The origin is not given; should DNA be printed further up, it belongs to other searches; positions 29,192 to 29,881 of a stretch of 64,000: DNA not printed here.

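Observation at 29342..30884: HNH endonuclease / DDAH-amidinotransferase-superfamily enzyme / small membrane protein: a tightly coupled three-gene unit abutting the IS256 element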

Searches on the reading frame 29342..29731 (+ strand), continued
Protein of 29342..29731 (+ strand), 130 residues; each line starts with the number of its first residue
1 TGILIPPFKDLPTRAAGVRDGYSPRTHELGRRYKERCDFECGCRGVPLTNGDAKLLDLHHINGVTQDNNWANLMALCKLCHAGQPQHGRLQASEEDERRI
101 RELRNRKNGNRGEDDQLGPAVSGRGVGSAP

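Call 42: search_dna_similar(query=window:29357-29731:+, collection=plasmids, mode=protein, max_evalue=0.00001, max_rows=15)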
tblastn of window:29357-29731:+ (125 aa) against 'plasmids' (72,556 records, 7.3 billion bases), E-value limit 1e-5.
Records with a match: 11; places in all: 11; records where one place covers at least 80% of the query: 9.
Best place of each record, by identity: <60% 11.
By first word of the organism name: Vibrio 5; Escherichia 4; Psychrobacter 1; Burkholderia 1.
By predicted mobility (MOB-suite, as given by PLSDB): mobilizable 7; conjugative 3; non-mobilizable 1.
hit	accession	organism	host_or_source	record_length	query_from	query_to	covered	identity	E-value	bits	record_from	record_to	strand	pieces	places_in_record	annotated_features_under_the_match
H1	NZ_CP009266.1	Vibrio coralliilyticus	-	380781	3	102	80%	31.7%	3e-8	57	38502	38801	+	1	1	HNH endonuclease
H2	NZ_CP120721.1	Vibrio coralliilyticus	tissue sample,sea urchin, ...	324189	3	102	80%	31.7%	4e-8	57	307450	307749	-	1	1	HNH endonuclease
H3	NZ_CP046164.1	Vibrio sp. THAF191c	pure culture,Surface of a polyethylene ...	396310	3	102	80%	31.7%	4e-8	57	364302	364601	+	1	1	HNH endonuclease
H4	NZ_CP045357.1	Vibrio sp. THAF64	pure culture,Surface of a sandy ...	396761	3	102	80%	31.7%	4e-8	57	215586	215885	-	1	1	HNH endonuclease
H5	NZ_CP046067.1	Vibrio sp. THAF191d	pure culture,Surface of a polyethylene ...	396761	3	102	80%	31.7%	4e-8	57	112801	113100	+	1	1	HNH endonuclease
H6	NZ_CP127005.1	Escherichia coli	mixed culture,pork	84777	16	118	82%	30.6%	2e-7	55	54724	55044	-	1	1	zorE: type II Zorya anti-phage system protein ZorE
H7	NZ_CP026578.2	Escherichia coli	Homo sapiens,Culture,Rectal swab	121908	16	118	82%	30.6%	2e-7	55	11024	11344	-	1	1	zorE: type II Zorya anti-phage system protein ZorE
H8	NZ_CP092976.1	Escherichia coli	Homo sapiens,Culture,Rectal swab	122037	16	118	82%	30.6%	2e-7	55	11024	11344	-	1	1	zorE: type II Zorya anti-phage system protein ZorE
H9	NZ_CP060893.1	Escherichia coli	Homo sapiens,sputum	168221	16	118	82%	30.6%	2e-7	55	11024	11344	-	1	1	zorE: type II Zorya anti-phage system protein ZorE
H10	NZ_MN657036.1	Psychrobacter sp.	-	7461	17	106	72%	32.3%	1e-7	56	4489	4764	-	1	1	HNH endonuclease signature motif containing protein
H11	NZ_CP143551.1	Burkholderia multivorans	Homo sapiens,bronchoalveolar lavage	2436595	17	99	66%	34.9%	3e-7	54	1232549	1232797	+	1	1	none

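Call 45: get_annotated_region(hit=H1, flank=7000)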
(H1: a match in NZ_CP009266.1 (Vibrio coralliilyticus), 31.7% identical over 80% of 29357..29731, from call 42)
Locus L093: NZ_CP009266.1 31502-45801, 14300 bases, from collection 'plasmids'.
description: Vibrio coralliilyticus strain OCN014 plasmid pOCN014, complete sequence
organism: Vibrio coralliilyticus (NCBI taxid 190893)
taxonomy: Bacteria; Pseudomonadota; Gammaproteobacteria; Vibrionales; Vibrionaceae; Vibrio; Vibrio coralliilyticus
host: -; source: -; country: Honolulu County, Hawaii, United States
typing (MOB-suite, as given by PLSDB): mobilizable; replicon rep_cluster_564; relaxase MOBF
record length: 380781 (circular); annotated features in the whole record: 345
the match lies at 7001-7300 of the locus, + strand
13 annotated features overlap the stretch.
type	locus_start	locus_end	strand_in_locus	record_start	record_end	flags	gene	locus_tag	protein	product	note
CDS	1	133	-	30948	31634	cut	-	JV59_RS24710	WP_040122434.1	DJ-1/PfpI family protein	-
CDS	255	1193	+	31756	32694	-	-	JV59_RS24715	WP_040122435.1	LysR family transcriptional regulator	-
CDS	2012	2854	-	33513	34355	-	-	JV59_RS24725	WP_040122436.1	DUF3037 domain-containing protein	-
CDS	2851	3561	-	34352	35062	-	-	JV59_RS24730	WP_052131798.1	HipA family kinase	-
CDS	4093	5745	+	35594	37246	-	-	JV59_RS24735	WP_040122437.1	hypothetical protein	-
CDS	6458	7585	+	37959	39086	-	-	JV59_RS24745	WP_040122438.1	HNH endonuclease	-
CDS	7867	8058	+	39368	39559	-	-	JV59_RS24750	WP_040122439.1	hypothetical protein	-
CDS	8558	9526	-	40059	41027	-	-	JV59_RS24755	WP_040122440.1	hypothetical protein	-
CDS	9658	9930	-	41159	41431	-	-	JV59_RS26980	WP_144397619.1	hypothetical protein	-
CDS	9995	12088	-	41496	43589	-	-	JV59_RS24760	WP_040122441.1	TonB-dependent siderophore receptor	GO:0015891 - siderophore transport [Evidence IEA]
CDS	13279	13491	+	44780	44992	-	-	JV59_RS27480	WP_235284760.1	hypothetical protein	-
CDS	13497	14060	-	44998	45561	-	-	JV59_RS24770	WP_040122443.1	GNAT family N-acetyltransferase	-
CDS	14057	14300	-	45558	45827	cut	-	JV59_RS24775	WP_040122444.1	DUF1778 domain-containing protein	-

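Call 46: get_annotated_region(hit=H6, flank=7000)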
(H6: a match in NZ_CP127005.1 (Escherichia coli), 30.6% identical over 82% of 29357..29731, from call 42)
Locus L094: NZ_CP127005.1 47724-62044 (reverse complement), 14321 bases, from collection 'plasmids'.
description: Escherichia coli strain YZ3-11 plasmid unnamed1, complete sequence
organism: Escherichia coli (NCBI taxid 562)
taxonomy: Bacteria; Pseudomonadota; Gammaproteobacteria; Enterobacterales; Enterobacteriaceae; Escherichia; Escherichia coli
host: -; source: mixed culture,pork; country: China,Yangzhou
typing (MOB-suite, as given by PLSDB): mobilizable; replicon IncY,rep_cluster_1704
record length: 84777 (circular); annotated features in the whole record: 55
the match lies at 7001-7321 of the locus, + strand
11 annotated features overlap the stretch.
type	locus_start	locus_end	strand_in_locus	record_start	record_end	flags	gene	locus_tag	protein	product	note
CDS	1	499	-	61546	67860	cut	-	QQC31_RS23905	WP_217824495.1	DEAD/DEAH box helicase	-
CDS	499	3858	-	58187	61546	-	-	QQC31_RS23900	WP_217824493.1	STY4851/ECs_5259 family protein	-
CDS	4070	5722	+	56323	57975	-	zorA2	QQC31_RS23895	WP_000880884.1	type II Zorya anti-phage system protein ZorA2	GO:0051607 - defense response to virus [Evidence IEA]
CDS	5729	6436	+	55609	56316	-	zorB2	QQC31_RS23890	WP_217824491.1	type II Zorya anti-phage system protein ZorB2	GO:0051607 - defense response to virus [Evidence IEA]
CDS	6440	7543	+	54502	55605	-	zorE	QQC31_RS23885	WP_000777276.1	type II Zorya anti-phage system protein ZorE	GO:0051607 - defense response to virus [Evidence IEA]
CDS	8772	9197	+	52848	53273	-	-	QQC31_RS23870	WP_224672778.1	WYL domain-containing protein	-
CDS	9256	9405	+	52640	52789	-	-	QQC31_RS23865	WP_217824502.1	hypothetical protein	-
CDS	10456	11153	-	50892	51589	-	-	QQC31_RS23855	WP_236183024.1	IS1-like element IS1A family transposase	GO:0006313 - DNA transposition [Evidence IEA]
CDS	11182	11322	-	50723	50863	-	-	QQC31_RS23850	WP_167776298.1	hypothetical protein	-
CDS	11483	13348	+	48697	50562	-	-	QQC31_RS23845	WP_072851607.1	DUF262 domain-containing protein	-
CDS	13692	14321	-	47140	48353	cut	-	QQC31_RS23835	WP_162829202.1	IS3-like element IS1203 family transposase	GO:0006313 - DNA transposition [Evidence IEA]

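Call 65: get_annotated_region(hit=H10, flank=4000)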
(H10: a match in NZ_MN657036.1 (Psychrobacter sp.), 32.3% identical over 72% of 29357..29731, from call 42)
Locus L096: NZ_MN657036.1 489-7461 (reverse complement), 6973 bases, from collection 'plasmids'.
description: Psychrobacter sp. strain ANT_P17B plasmid pA17BP1, complete sequence
organism: Psychrobacter sp. (NCBI taxid 56811)
taxonomy: Bacteria; Pseudomonadota; Gammaproteobacteria; Moraxellales; Moraxellaceae; Psychrobacter; Psychrobacter sp.
host: -; source: -; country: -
typing (MOB-suite, as given by PLSDB): mobilizable; replicon rep_cluster_1403; relaxase MOBP
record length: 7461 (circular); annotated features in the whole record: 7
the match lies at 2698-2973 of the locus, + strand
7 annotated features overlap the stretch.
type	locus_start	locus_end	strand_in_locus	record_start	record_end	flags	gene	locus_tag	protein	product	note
CDS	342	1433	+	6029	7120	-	-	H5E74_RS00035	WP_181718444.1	hypothetical protein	-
CDS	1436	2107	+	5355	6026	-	-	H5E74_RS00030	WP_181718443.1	OmpA family protein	-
CDS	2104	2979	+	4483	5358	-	-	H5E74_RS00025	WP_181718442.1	HNH endonuclease signature motif containing protein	-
CDS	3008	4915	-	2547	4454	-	-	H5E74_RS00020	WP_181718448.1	relaxase/mobilization nuclease domain-containing protein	-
CDS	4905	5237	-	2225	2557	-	mobC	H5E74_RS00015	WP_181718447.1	plasmid mobilization relaxosome protein MobC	-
CDS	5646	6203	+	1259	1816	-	-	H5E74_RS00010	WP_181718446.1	hypothetical protein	-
CDS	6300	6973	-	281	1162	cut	-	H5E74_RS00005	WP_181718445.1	replication initiation protein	-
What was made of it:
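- Closest known: ZorE, the HNH nickase effector of the Zorya type II anti-phage system. Same: Its homologues in annotated plasmids are the last gene after ZorA/ZorB-type genes where these are annotated (calls 46, 65).
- In Vibrio a ZorA2-sized hypothetical gene and an unannotated gap precede it (calls 42, 45, 46, 65). The orientation, with zorE last and the IS on the side where zorA and zorB would lie, fits an in-situ deletion (calls 46, 65).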

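Call 66: get_annotated_region(hit=H11, flank=6000)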
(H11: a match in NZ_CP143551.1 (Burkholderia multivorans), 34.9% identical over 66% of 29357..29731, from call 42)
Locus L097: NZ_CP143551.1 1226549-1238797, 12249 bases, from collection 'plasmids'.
description: Burkholderia multivorans strain 2023CK-01339 plasmid unnamed1, complete sequence
organism: Burkholderia multivorans (NCBI taxid 87883)
taxonomy: Bacteria; Pseudomonadota; Betaproteobacteria; Burkholderiales; Burkholderiaceae; Burkholderia; Burkholderia multivorans
host: -; source: Homo sapiens,bronchoalveolar lavage; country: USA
typing (MOB-suite, as given by PLSDB): non-mobilizable
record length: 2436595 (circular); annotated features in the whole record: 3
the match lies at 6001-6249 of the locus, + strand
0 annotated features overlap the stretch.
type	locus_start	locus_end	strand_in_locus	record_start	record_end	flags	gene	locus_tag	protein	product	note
